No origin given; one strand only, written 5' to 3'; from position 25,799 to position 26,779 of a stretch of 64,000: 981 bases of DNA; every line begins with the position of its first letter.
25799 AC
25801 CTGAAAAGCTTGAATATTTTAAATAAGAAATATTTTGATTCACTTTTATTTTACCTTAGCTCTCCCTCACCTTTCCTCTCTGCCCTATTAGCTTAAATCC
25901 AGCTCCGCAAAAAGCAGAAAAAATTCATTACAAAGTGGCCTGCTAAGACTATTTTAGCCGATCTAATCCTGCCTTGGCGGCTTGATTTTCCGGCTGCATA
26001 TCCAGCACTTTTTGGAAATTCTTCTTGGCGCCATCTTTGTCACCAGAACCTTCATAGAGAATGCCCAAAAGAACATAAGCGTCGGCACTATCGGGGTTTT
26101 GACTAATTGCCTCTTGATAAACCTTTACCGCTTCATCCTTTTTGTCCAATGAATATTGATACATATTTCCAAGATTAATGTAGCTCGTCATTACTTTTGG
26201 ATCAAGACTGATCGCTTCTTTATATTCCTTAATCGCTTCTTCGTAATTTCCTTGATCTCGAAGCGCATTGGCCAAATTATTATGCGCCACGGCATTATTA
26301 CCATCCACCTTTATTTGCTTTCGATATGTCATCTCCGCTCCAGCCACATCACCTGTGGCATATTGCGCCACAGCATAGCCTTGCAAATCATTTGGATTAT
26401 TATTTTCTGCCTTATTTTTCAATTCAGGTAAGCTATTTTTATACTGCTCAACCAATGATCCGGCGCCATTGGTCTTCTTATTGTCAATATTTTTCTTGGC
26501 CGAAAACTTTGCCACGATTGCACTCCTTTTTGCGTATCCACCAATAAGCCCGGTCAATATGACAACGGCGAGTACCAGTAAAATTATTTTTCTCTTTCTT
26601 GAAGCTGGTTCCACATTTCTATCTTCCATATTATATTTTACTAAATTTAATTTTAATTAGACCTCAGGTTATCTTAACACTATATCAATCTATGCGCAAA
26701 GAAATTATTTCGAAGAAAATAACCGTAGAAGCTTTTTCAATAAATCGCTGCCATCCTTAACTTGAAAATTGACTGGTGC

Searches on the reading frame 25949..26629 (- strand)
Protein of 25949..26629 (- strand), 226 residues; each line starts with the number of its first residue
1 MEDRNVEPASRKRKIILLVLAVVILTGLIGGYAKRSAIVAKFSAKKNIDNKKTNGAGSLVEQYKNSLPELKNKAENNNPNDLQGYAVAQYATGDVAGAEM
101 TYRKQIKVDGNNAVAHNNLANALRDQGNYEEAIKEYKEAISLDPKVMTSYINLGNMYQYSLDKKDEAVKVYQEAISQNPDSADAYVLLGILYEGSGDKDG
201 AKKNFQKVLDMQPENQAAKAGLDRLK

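Call 12: search_protein_families(library=pfam, proteins=[window:25949-26629:-], max_evalue=0.001)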
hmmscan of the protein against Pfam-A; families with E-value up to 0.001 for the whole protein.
window:25949-26629:- (226 aa): 19 families
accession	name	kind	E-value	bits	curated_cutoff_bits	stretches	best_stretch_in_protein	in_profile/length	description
PF13414.12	TPR_11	-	9.8e-25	86.4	26.8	2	121-158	2-39/42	TPR repeat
PF13181.12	TPR_8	-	3.6e-24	83.3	25.7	3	115-145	3-33/34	Tetratricopeptide repeat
PF07719.23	TPR_2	-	9e-24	82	27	2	114-145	2-33/34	Tetratricopeptide repeat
PF00515.34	TPR_1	-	4.5e-22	77.3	27.8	2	113-145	1-33/34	Tetratricopeptide repeat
PF13431.12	TPR_17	-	5.8e-19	67.2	24.4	2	171-202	2-33/34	Tetratricopeptide repeat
PF13428.12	TPR_14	-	2.6e-17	62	23.5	1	116-155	4-43/44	Tetratricopeptide repeat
PF13424.12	TPR_12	-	7.1e-17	61.8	30.1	2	113-175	3-72/77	Tetratricopeptide repeat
PF13432.12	TPR_16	-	1.2e-15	58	32.7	2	88-145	6-63/65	Tetratricopeptide repeat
PF13374.12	TPR_10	-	1.6e-15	57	27.5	2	117-141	6-30/42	Tetratricopeptide repeat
PF14559.12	TPR_19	-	4.9e-15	56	25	2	165-220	8-63/68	Tetratricopeptide repeat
PF13174.12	TPR_6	-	2e-14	53.6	26.3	0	152-181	5-33/33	Tetratricopeptide repeat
PF13176.12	TPR_7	-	5.4e-13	48.3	27.9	1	115-144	1-32/36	Tetratricopeptide repeat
PF23914.1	TPR_CcmH_CycH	-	1.8e-10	41.3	42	1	61-216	6-155/158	Cytochrome c-type biogenesis protein H TPR domain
PF24575.1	TPR_Slam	-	5.7e-08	33.6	35.2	0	115-154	49-88/104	Surface lipoprotein assembly modifier, N-terminal TPR repeats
PF13371.12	TPR_9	-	9e-07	29.3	35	1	163-220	10-67/73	Tetratricopeptide repeat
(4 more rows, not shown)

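Call 13: find_encoding_contigs(protein=window:25949-26629:-, flank=10000, max_places=10)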
Protein window:25949-26629:- (226 aa): no gene with exactly this product is on record in the collection.

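Call 28: find_homologous_proteins(query=window:25949-26629:-, max_evalue=1e-10)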
Query window:25949-26629:- (226 aa): 45 proteins with E <= 1e-10 among 1490 candidates.
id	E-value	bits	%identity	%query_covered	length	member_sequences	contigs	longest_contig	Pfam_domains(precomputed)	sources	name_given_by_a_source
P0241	1.2e-134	465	100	98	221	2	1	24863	PF13431.13,PF23914.2,PF13414.13,PF13176.13,PF13428.13,PF13374.13,PF14559.13,PF24575.2,PF13371.13,PF00515.35,PF12895.14,PF13424.13,PF21033.5,PF13432.13,PF13181.13,PF07719.24,PF13174.13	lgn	-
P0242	2.6e-128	444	92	100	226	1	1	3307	PF13431.13,PF23914.2,PF13414.13,PF13176.13,PF13428.13,PF13374.13,PF07721.21,PF14559.13,PF24575.2,PF13371.13,PF00515.35,PF12895.14,PF13424.13,PF21033.5,PF13432.13,PF13429.13,PF13181.13,PF07719.24,PF13174.13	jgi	jgi:tetratricopeptide (TPR) repeat protein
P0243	4.6e-79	283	67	87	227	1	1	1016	PF13431.13,PF23914.2,PF13414.13,PF13176.13,PF13428.13,PF13374.13,PF14559.13,PF24575.2,PF00515.35,PF13424.13,PF21033.5,PF13432.13,PF13181.13,PF07719.24,PF13174.13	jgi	jgi:tetratricopeptide (TPR) repeat protein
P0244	1.4e-76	275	64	87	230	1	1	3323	PF13431.13,PF23914.2,PF13414.13,PF13176.13,PF13428.13,PF13374.13,PF07721.21,PF14559.13,PF24575.2,PF13371.13,PF00515.35,PF12895.14,PF13424.13,PF21033.5,PF13432.13,PF13181.13,PF07719.24,PF13174.13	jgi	-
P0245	3.2e-71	258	62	87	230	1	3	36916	PF13431.13,PF23914.2,PF13414.13,PF13176.13,PF13428.13,PF13374.13,PF07721.21,PF14559.13,PF24575.2,PF00515.35,PF13424.13,PF21033.5,PF13432.13,PF13181.13,PF07719.24,PF13174.13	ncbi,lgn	-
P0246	3.2e-70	254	59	100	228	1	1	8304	PF13431.13,PF23914.2,PF13414.13,PF13176.13,PF13428.13,PF13374.13,PF07721.21,PF14559.13,PF24575.2,PF17874.8,PF00515.35,PF12895.14,PF13424.13,PF21033.5,PF13432.13,PF13429.13,PF13181.13,PF07719.24,PF13174.13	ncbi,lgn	-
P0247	1.3e-59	220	52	92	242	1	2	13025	PF13431.13,PF23914.2,PF13414.13,PF13176.13,PF13428.13,PF13374.13,PF14559.13,PF24575.2,PF00515.35,PF13424.13,PF13432.13,PF13181.13,PF07719.24,PF13174.13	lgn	-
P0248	4.9e-58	215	53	92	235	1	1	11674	PF13431.13,PF23914.2,PF13414.13,PF13176.13,PF13428.13,PF13374.13,PF14559.13,PF24575.2,PF13371.13,PF00515.35,PF13424.13,PF13432.13,PF13181.13,PF07719.24,PF13174.13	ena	-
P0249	1.2e-57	213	50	96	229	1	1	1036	PF13431.13,PF23914.2,PF13414.13,PF13176.13,PF13428.13,PF13374.13,PF14559.13,PF24575.2,PF00515.35,PF12895.14,PF13424.13,PF21033.5,PF13432.13,PF13181.13,PF07719.24,PF13174.13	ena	-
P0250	2.5e-57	212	51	96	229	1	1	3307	PF13431.13,PF23914.2,PF13414.13,PF13176.13,PF13428.13,PF13374.13,PF14559.13,PF24575.2,PF00515.35,PF12895.14,PF13424.13,PF21033.5,PF13432.13,PF13181.13,PF07719.24,PF13174.13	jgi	jgi:tetratricopeptide (TPR) repeat protein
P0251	2.2e-52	196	49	95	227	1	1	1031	PF13431.13,PF23914.2,PF13414.13,PF13176.13,PF12569.15,PF13428.13,PF13374.13,PF14559.13,PF24575.2,PF00515.35,PF13424.13,PF13432.13,PF13181.13,PF07719.24,PF13174.13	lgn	-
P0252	3.5e-52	195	48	95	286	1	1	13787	PF13431.13,PF23914.2,PF13414.13,PF13176.13,PF13428.13,PF13374.13,PF07721.21,PF14559.13,PF13371.13,PF00515.35,PF13424.13,PF13432.13,PF13181.13,PF07719.24,PF13174.13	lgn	-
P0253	3.8e-52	195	50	90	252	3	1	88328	PF13431.13,PF23914.2,PF13414.13,PF13176.13,PF13428.13,PF13374.13,PF14559.13,PF13371.13,PF00515.35,PF13424.13,PF13432.13,PF13181.13,PF07719.24,PF13174.13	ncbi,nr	ncbi:MAG TPA: tetratricopeptide repeat protein [Candidatus Moranbacteria bacterium]|nr:tetratricopep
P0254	9.9e-52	194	47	95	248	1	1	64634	PF13431.13,PF13414.13,PF13176.13,PF13428.13,PF13374.13,PF14559.13,PF24575.2,PF00515.35,PF12895.14,PF13424.13,PF13432.13,PF13181.13,PF07719.24,PF13174.13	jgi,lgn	jgi:tetratricopeptide (TPR) repeat protein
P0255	1.4e-50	190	47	97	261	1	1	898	PF13431.13,PF13414.13,PF13176.13,PF13428.13,PF13374.13,PF14559.13,PF24575.2,PF00515.35,PF13424.13,PF13432.13,PF13181.13,PF07719.24,PF13174.13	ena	-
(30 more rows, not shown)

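Call 29: find_encoding_contigs(protein=P0241, flank=10000, max_places=10)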
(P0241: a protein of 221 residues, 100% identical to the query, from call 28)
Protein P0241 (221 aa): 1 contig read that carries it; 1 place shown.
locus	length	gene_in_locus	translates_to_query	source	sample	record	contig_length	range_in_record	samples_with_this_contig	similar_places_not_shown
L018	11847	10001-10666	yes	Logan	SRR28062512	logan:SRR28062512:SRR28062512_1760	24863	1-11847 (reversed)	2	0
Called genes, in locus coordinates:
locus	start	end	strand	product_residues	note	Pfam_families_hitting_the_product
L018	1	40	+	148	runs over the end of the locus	-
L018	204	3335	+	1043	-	PF13229:Beta_helix (faint), PF22243:DUF5018-rel (faint)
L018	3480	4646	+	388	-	-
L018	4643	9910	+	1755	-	PF02369:Big_1 (weak)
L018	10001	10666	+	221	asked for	PF23914:TPR_CcmH_CycH, PF13432:TPR_16 (weak), PF14559:TPR_19 (weak), PF00515:TPR_1, PF07719:TPR_2, PF13181:TPR_8, PF13424:TPR_12, PF13414:TPR_11, +12 more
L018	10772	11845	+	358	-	?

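Call 30: find_encoding_contigs(protein=P0242, flank=10000, max_places=10)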
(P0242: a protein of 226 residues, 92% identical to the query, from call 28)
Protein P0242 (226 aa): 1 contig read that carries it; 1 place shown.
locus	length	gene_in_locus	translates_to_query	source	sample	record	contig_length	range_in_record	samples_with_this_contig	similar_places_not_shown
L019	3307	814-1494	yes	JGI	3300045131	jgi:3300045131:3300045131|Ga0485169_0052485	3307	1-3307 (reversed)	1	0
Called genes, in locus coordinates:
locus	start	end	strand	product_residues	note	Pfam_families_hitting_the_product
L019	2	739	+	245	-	?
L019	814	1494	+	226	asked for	PF23914:TPR_CcmH_CycH, PF13432:TPR_16, PF00515:TPR_1, PF07719:TPR_2, PF13181:TPR_8, PF13424:TPR_12, PF13414:TPR_11, PF13414:TPR_11, +15 more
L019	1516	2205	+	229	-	PF13432:TPR_16 (weak), PF00515:TPR_1 (weak), PF07719:TPR_2, PF13424:TPR_12, PF13414:TPR_11, PF13432:TPR_16, PF13414:TPR_11, PF00515:TPR_1 (weak), +12 more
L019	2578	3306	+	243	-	?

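Call 33: find_encoding_contigs(protein=P0245, flank=10000, max_places=6)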
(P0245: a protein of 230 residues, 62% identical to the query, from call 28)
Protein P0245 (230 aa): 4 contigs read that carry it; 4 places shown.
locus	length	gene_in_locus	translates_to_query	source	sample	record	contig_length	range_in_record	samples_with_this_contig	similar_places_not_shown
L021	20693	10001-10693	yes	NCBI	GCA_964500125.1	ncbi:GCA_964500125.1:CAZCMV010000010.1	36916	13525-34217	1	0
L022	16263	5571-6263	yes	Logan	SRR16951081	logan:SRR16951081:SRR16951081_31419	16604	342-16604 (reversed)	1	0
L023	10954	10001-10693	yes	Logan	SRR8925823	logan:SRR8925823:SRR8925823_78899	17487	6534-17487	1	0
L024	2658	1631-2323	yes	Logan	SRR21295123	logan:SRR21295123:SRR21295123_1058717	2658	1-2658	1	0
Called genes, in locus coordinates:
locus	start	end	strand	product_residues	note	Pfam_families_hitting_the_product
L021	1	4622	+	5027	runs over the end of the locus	PF13385:Laminin_G_3, PF01833:TIG, PF13415:Beta-prop_FBX42, PF24681:Kelch_KLHDC2_KLHL20_DRC7, PF24681:Kelch_KLHDC2_KLHL20_DRC7, PF01833:TIG, PF13385:Laminin_G_3, PF01833:TIG, +5 more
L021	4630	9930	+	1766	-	PF02369:Big_1 (weak)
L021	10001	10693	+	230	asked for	PF14559:TPR_19 (weak), PF13424:TPR_12, PF00515:TPR_1, PF07719:TPR_2, PF13181:TPR_8, PF13374:TPR_10 (weak), PF13414:TPR_11, PF13181:TPR_8, +13 more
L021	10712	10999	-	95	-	-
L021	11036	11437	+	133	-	PF14760:Rnk_N (weak), PF01272:GreA_GreB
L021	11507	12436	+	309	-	PF01699:Na_Ca_ex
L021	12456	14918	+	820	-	PF00690:Cation_ATPase_N, PF00122:E1-E2_ATPase, PF00702:Hydrolase, PF13246:Cation_ATPase, PF00689:Cation_ATPase_C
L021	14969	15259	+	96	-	PF13453:Zn_ribbon_TFIIB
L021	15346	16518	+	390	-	PF03193:RsgA_GTPase, PF00009:GTP_EFTU (weak), PF02421:FeoB_N (faint), PF01926:MMR_HSR1 (weak)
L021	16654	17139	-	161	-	-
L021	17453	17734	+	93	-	PF00216:Bac_DNA_binding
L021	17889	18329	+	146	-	PF00075:RNase_H, PF13456:RVT_3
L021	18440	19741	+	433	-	PF25989:YknX_C (faint), PF25940:LcnD_C (faint), PF25954:Beta-barrel_RND_2, PF25990:Beta-barrel_YknX (weak), PF26002:Beta-barrel_AprE (weak)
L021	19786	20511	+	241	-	PF02463:SMC_N (faint), PF00005:ABC_tran, PF13304:AAA_21 (faint)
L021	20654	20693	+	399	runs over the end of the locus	PF12704:MacB_PCD, PF02687:FtsX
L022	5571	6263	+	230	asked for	PF14559:TPR_19 (weak), PF13424:TPR_12, PF00515:TPR_1, PF07719:TPR_2, PF13181:TPR_8, PF13374:TPR_10 (weak), PF13414:TPR_11, PF13181:TPR_8, +13 more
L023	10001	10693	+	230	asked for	PF14559:TPR_19 (weak), PF13424:TPR_12, PF00515:TPR_1, PF07719:TPR_2, PF13181:TPR_8, PF13374:TPR_10 (weak), PF13414:TPR_11, PF13181:TPR_8, +13 more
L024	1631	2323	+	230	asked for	PF14559:TPR_19 (weak), PF13424:TPR_12, PF00515:TPR_1, PF07719:TPR_2, PF13181:TPR_8, PF13374:TPR_10 (weak), PF13414:TPR_11, PF13181:TPR_8, +13 more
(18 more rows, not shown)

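Call 34: find_encoding_contigs(protein=P0246, flank=10000, max_places=6)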
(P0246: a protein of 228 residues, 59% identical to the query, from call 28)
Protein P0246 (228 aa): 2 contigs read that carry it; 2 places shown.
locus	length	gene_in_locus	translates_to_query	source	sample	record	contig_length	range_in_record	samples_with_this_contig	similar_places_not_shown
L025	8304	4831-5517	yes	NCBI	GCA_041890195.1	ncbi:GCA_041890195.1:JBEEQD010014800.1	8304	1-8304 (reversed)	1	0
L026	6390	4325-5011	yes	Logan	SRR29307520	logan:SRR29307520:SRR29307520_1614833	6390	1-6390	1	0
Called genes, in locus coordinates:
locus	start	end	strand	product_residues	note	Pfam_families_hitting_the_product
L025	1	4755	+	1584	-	?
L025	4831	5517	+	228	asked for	PF13424:TPR_12, PF00515:TPR_1, PF07719:TPR_2, PF13414:TPR_11, PF13432:TPR_16, PF13424:TPR_12, PF14559:TPR_19, PF00515:TPR_1, +16 more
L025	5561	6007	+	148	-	PF07883:Cupin_2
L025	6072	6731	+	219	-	PF05552:MS_channel_1st_1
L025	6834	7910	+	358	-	PF19190:BACON_2 (weak), PF07833:Cu_amine_oxidN1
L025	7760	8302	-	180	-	?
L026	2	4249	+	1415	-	?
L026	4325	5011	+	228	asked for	PF13424:TPR_12, PF00515:TPR_1, PF07719:TPR_2, PF13414:TPR_11, PF13432:TPR_16, PF13424:TPR_12, PF14559:TPR_19, PF00515:TPR_1, +16 more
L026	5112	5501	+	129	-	PF07883:Cupin_2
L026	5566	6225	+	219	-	PF05552:MS_channel_1st_1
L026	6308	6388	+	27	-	?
